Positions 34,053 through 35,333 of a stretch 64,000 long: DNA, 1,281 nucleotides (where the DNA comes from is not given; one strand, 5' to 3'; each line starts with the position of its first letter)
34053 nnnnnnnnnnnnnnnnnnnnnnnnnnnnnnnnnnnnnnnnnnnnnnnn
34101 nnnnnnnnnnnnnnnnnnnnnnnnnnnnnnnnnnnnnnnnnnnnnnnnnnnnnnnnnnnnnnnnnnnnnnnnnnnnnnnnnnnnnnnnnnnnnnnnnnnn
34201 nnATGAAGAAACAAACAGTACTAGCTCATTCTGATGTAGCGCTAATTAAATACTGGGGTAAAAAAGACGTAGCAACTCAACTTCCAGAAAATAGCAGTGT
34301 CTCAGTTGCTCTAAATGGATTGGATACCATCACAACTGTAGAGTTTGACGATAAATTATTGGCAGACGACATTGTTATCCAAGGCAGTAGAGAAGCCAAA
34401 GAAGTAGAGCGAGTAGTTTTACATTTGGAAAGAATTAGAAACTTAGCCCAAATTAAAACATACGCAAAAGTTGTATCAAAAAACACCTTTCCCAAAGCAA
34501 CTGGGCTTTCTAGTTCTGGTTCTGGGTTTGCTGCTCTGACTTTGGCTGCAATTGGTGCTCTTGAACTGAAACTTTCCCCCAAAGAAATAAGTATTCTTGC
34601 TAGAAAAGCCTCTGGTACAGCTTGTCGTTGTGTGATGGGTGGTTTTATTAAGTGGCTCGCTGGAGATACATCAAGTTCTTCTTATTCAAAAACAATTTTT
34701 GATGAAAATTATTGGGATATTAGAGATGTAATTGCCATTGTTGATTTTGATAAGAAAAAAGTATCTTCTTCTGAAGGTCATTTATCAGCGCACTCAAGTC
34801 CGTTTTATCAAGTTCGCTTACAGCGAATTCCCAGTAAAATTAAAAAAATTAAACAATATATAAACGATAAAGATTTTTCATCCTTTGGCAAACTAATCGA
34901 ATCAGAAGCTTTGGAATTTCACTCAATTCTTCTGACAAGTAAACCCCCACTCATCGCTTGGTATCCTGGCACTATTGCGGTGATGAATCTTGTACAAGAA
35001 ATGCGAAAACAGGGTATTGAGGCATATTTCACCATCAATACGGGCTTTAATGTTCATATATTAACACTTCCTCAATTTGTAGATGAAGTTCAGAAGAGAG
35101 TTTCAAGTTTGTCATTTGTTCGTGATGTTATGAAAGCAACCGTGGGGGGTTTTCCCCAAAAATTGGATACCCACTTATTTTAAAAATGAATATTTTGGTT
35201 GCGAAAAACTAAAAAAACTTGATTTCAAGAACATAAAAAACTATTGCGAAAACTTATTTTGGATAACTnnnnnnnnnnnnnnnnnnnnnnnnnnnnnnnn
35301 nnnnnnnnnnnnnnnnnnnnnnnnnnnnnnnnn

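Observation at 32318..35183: Mevalonate lower pathway with two MK-signature GHMP kinases; idi and uppS elsewhere in the window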

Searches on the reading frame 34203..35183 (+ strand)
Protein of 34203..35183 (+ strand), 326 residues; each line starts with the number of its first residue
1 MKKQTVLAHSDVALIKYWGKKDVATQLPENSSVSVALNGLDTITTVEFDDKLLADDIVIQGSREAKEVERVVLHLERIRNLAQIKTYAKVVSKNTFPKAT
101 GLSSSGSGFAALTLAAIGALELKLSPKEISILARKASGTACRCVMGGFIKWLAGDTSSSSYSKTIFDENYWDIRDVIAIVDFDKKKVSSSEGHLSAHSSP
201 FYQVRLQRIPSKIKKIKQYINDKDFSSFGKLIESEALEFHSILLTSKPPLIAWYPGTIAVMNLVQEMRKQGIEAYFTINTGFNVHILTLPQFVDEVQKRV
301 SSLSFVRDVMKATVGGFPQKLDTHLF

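Call 3: search_protein_families(library=pfam, proteins=[window:34203-35183:+], max_evalue=0.01)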
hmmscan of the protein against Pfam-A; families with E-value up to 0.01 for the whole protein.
window:34203-35183:+ (326 aa): 4 families
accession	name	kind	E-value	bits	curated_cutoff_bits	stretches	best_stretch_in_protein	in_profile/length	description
PF22700.2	MVD-like_N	-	2.3e-49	167.5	27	1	8-161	1-156/157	Diphosphomevalonate decarboxylase-like N-terminal domain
PF18376.6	MDD_C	-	1.1e-16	61.6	23.2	1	176-307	2-137/186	Mevalonate 5-diphosphate decarboxylase C-terminal domain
PF00288.32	GHMP_kinases_N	-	5.1e-07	30.3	22.3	1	70-141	5-71/87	GHMP kinases N terminal domain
PF21433.2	M3K_C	-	0.00033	21.5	27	1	193-287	7-98/105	Mevalonate-3-kinase, C-terminal domain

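Call 4: search_protein_families(library=ncbifam, proteins=[window:34203-35183:+], max_evalue=0.01)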
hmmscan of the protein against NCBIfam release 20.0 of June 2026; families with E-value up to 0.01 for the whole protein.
window:34203-35183:+ (326 aa): 7 families
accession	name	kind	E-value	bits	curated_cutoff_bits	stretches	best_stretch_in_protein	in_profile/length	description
TIGR01240.1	mevDPdecarb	equivalog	1.7e-74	250.6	171.35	1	5-300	2-300/305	diphosphomevalonate decarboxylase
NF040704.1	IPP_alt_MvaD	equivalog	4e-56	190.4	475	1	3-322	1-317/323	phosphomevalonate decarboxylase MvaD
NF040847.1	mev_decarb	equivalog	2.5e-13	49.9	560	1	13-290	45-321/350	bisphosphomevalonate decarboxylase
NF040848.1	mev_kinase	equivalog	3.5e-12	46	440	1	6-311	8-312/323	mevalonate-3-kinase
TIGR01920.1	Shik_kin_archae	equivalog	0.00026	20.4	126.85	1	40-148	23-130/266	shikimate kinase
NF003036.0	PRK03926.1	equivalog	0.00027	20.1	403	1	40-134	31-122/302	mevalonate kinase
TIGR00549.1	mevalon_kin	equivalog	0.0022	17.5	163.05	1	33-136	20-129/276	mevalonate kinase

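Call 10: search_solved_structures(query=window:34203-35183:+, max_evalue=0.001, show_alignments=3)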
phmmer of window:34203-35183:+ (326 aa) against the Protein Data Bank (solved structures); distinct sequences matched with E-value up to 0.001: 19.
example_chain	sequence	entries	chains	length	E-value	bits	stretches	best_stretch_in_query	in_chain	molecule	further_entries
6n0x_A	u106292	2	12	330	5.8e-73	249.3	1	3-319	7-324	Diphosphomevalonate decarboxylase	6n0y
6n0z_A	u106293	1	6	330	2.9e-72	247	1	3-319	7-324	Diphosphomevalonate decarboxylase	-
2hk2_A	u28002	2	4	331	2.6e-56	194.7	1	5-290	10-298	Diphosphomevalonate decarboxylase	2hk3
5v2l_A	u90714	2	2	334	5.3e-56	193.7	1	7-296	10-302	Mevalonate diphosphate decarboxylase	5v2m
6e2s_A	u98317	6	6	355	6.5e-56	193.3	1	7-296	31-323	Mevalonate diphosphate decarboxylase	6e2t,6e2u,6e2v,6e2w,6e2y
3qt5_A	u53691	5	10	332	7.7e-52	180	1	5-289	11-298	Mevalonate diphosphate decarboxylase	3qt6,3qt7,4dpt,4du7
3qt8_A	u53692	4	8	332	2e-51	178.6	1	5-289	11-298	Mevalonate diphosphate decarboxylase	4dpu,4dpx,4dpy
4dpw_A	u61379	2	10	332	2e-51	178.6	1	5-289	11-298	Mevalonate diphosphate decarboxylase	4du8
5gmd_A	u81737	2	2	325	1.4e-41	146.2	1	2-321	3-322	Diphosphomevalonate decarboxylase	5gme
4z7c_A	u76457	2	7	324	1.5e-41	146.2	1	2-321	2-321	Diphosphomevalonate decarboxylase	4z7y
6xr5_A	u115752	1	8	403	6.5e-40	140.8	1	5-291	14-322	Diphosphomevalonate decarboxylase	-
6n10_A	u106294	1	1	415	4.6e-38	134.8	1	8-285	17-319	Diphosphomevalonate decarboxylase MVD1, peroxisomal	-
1fi4_A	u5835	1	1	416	9.4e-35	123.9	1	6-253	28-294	MEVALONATE 5-DIPHOSPHATE DECARBOXYLASE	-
3f0n_A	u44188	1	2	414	5e-34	121.5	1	7-296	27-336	MEVALONATE PYROPHOSPHATE DECARBOXYLASE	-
3d4j_A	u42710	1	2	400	3.1e-33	118.9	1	6-295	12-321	Diphosphomevalonate decarboxylase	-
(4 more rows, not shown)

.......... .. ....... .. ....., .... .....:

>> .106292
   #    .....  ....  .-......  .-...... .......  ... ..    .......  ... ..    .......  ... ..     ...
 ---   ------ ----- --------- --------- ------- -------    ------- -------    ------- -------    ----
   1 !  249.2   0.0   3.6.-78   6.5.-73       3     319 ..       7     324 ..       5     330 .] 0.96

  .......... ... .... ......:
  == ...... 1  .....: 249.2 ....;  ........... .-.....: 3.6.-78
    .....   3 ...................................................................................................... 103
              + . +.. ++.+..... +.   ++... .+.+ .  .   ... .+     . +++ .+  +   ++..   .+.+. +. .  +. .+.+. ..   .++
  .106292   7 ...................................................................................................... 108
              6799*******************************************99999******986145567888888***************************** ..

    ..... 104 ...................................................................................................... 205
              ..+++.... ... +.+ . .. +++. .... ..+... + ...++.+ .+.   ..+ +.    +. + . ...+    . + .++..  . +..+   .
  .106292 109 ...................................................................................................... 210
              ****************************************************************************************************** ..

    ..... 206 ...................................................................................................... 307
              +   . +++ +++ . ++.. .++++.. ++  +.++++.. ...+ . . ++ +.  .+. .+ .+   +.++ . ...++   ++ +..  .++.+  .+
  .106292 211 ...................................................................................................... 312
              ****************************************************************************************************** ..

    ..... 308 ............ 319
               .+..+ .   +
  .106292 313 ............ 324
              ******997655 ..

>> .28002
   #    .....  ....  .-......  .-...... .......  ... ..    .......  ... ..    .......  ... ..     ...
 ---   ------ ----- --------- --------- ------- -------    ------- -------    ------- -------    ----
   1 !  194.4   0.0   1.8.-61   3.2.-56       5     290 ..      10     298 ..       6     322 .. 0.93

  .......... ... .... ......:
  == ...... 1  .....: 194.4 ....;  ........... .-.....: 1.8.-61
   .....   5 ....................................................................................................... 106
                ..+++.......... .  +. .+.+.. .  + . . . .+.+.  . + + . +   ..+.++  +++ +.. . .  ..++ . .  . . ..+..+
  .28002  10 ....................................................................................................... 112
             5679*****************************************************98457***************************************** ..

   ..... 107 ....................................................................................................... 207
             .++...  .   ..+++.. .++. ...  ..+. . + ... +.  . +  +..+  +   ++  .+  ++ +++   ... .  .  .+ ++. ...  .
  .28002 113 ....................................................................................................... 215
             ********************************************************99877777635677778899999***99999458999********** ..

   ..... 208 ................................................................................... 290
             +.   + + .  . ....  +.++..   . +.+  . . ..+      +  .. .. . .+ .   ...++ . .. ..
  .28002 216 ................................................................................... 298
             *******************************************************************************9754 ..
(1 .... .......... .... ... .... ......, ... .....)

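Call 40: search_protein_families(library=ncbifam, proteins=[P0029, P0239], max_evalue=0.001)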
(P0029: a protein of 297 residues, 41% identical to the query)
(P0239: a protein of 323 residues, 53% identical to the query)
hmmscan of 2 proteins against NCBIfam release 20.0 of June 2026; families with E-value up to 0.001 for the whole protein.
P0029 (297 aa): 10 families
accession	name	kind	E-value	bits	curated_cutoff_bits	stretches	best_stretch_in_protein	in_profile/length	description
TIGR00549.1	mevalon_kin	equivalog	4e-47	161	163.05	1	9-262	2-269/276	mevalonate kinase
NF003036.0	PRK03926.1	equivalog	2.3e-27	95.9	403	1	6-286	4-281/302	mevalonate kinase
NF002288.1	PRK01212.1-4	equivalog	2.8e-10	39.7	194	1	78-287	84-277/303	homoserine kinase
NF003006.0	PRK03817.1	equivalog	2.4e-09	36.6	443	1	51-138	69-156/352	galactokinase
TIGR01220.1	Pmev_kin_Gr_pos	equivalog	1.1e-07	31.2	165.7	0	84-148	118-182/358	phosphomevalonate kinase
TIGR00191.1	thrB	equivalog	6.7e-07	28.4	168.25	1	57-152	67-156/304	homoserine kinase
NF040957.1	Arch_PMK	equivalog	2.3e-06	27.4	500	1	83-286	92-299/316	phosphomevalonate kinase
NF011205.0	PRK14611.1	equivalog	2.4e-05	24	364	0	46-145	51-155/275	4-(cytidine 5'-diphospho)-2-C-methyl-D-erythritol kinase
TIGR00131.1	gal_kin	equivalog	7.5e-05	21.8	226.65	1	56-203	96-239/388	galactokinase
TIGR01920.1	Shik_kin_archae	equivalog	0.00068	19.1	126.85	0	48-111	48-110/266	shikimate kinase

P0239 (323 aa): 20 families
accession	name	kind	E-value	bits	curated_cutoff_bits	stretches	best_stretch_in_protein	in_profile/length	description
NF003036.0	PRK03926.1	equivalog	6e-61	206.2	403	1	4-322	2-299/302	mevalonate kinase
TIGR00549.1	mevalon_kin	equivalog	8.9e-52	176.3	163.05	1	8-288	1-275/276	mevalonate kinase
TIGR01220.1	Pmev_kin_Gr_pos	equivalog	2.7e-31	108.9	165.7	2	6-170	3-180/358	phosphomevalonate kinase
NF040957.1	Arch_PMK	equivalog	4.9e-26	92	500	1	6-313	2-308/316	phosphomevalonate kinase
NF049969.1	GlMnHpPKinHddA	equivalog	2.5e-16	60.1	600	1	35-320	40-334/338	D-glycero-D-manno-heptose 7-phosphate kinase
NF003006.0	PRK03817.1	equivalog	6.2e-16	58.3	443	2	226-304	248-327/352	galactokinase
NF002288.1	PRK01212.1-4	equivalog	6.1e-15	55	194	1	79-305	61-281/303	homoserine kinase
NF003705.0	PRK05322.1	equivalog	1.3e-11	43.9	385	1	229-301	286-360/388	galactokinase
NF040656.1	GHMP_GYDIA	hypoth_equivalog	1.6e-10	40.7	225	1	5-299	1-285/299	GYDIA family GHMP kinase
TIGR00131.1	gal_kin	equivalog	2.9e-09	36.3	226.65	1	228-302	286-362/388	galactokinase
NF001816.0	PRK00555.1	equivalog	6.7e-09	35.2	509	1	227-304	260-338/363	galactokinase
TIGR01920.1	Shik_kin_archae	equivalog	9.4e-09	35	126.85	1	76-140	51-115/266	shikimate kinase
TIGR01219.1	Pmev_kin_ERG8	equivalog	3.7e-08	32.7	376.95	0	108-179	156-243/456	phosphomevalonate kinase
NF003472.0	PRK05101.1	equivalog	2.1e-07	30.2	499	0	3-140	20-158/382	galactokinase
TIGR00191.1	thrB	equivalog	2.7e-07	29.7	168.25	1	76-305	61-280/304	homoserine kinase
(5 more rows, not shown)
